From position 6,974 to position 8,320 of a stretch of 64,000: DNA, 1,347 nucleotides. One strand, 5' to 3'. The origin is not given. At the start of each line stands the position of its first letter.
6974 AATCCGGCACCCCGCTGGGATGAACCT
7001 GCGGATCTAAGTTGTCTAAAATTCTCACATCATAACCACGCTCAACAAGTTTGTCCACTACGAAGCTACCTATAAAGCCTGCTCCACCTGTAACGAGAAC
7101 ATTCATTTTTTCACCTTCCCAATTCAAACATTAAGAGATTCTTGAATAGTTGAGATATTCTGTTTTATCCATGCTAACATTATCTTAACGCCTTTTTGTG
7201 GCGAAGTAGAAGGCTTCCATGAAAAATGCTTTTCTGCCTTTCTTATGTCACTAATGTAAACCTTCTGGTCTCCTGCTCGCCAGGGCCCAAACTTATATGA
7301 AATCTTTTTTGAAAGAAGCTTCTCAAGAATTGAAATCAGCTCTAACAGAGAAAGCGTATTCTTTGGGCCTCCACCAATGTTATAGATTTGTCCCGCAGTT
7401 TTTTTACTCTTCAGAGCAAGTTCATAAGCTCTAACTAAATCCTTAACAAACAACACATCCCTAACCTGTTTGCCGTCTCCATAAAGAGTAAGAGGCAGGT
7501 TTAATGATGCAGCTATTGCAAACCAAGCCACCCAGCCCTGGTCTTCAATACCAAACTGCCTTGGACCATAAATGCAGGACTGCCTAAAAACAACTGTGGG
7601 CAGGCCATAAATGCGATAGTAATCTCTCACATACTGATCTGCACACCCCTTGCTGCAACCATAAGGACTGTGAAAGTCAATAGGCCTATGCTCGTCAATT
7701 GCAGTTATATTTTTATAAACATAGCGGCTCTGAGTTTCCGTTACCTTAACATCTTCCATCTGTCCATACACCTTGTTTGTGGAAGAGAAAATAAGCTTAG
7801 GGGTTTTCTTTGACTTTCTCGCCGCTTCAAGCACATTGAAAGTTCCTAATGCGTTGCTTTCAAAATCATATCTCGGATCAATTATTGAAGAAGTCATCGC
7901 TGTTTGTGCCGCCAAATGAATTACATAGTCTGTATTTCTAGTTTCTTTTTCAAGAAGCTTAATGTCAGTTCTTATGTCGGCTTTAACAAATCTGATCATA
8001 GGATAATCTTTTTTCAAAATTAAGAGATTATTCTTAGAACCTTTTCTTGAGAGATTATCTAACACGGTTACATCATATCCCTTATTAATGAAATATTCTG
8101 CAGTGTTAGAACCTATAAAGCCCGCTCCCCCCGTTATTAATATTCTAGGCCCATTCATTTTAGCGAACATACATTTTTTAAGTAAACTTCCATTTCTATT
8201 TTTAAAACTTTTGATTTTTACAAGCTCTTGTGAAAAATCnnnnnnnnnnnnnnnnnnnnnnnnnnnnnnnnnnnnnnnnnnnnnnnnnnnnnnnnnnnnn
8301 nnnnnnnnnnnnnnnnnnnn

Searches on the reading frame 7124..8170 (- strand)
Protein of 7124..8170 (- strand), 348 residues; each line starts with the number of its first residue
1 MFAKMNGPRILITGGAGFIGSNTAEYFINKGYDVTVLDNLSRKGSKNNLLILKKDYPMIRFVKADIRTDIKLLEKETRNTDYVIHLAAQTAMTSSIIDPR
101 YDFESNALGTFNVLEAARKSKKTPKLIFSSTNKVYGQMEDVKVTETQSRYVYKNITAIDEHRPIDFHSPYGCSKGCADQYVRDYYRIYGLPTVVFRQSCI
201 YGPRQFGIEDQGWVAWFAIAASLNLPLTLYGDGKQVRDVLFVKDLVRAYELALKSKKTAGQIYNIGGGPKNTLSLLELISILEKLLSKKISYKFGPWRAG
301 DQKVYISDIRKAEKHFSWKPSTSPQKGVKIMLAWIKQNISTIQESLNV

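Call 97: search_protein_families(library=pfam, proteins=[window:7124-8170:-], max_evalue=0.01)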
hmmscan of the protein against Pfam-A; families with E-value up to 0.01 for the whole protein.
window:7124-8170:- (348 aa): 8 families
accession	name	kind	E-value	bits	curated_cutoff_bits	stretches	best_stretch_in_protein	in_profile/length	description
PF16363.11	GDP_Man_Dehyd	-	1.7e-55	189.3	27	1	11-331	1-332/332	GDP-mannose 4,6 dehydratase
PF01370.27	Epimerase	-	4e-53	180.7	20.9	1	10-266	1-240/240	NAD dependent epimerase/dehydratase family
PF01073.25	3Beta_HSD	-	1.6e-16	60.7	22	1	11-255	1-231/280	3-beta hydroxysteroid dehydrogenase/isomerase family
PF07993.18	NAD_binding_4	-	6.2e-16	58.8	20.1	1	74-212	83-219/258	Male sterility protein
PF04321.23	RmlD_sub_bind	-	5e-08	32.8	27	1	9-203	2-154/287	RmlD substrate binding domain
PF02719.21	Polysacc_synt_2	-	4.2e-07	29.9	20.2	1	10-134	1-131/293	Polysaccharide biosynthesis protein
PF00106.31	adh_short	-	0.00025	21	26.6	1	10-68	3-60/195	short chain dehydrogenase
PF05368.20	NmrA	-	0.00043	20.4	27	0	9-130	4-106/298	NmrA-like family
